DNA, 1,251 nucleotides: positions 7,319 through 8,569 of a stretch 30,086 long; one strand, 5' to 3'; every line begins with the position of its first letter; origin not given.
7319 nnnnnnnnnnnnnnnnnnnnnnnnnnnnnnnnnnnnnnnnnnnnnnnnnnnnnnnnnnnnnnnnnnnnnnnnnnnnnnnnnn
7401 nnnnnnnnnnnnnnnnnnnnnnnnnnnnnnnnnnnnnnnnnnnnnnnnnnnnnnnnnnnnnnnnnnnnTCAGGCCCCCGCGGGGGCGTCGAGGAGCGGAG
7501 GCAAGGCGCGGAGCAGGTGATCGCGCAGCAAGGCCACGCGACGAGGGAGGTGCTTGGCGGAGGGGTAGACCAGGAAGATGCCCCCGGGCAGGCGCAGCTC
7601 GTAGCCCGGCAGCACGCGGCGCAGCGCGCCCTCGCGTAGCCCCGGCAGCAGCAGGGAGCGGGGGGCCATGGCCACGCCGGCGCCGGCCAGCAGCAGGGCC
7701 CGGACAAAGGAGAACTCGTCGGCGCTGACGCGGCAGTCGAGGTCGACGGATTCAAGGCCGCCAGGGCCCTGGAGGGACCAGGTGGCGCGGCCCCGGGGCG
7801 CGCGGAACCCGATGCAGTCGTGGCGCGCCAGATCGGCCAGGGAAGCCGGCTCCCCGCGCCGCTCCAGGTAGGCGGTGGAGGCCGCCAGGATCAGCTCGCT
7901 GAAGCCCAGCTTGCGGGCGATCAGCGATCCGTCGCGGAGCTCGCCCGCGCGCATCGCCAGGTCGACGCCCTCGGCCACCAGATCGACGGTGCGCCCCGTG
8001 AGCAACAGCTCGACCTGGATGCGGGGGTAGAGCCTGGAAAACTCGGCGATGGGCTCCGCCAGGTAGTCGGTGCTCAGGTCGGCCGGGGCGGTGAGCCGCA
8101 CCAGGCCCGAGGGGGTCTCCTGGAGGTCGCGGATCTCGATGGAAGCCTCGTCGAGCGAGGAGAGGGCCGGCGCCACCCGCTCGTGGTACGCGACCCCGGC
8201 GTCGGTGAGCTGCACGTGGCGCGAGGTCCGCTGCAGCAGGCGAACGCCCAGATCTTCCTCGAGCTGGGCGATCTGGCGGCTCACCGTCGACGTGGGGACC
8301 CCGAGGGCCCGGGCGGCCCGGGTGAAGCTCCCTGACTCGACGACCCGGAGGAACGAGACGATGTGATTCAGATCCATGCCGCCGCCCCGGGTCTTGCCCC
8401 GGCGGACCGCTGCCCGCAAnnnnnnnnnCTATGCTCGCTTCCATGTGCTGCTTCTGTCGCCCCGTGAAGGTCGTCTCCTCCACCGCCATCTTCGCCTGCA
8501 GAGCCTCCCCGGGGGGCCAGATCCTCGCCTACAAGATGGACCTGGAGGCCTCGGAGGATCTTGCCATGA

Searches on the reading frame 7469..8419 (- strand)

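Call 71: search_protein_families(library=pfam, proteins=[window:7469-8419:-], max_evalue=0.0001)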
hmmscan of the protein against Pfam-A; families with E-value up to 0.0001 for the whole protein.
window:7469-8419:- (316 aa): 2 families
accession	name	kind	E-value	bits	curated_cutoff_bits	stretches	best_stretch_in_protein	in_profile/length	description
PF03466.25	LysR_substrate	-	5.4e-37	127.6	28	1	101-306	2-208/209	LysR substrate binding domain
PF00126.33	HTH_1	-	6.2e-24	84.2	26.6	1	17-75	1-59/60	Bacterial regulatory helix-turn-helix protein, lysR family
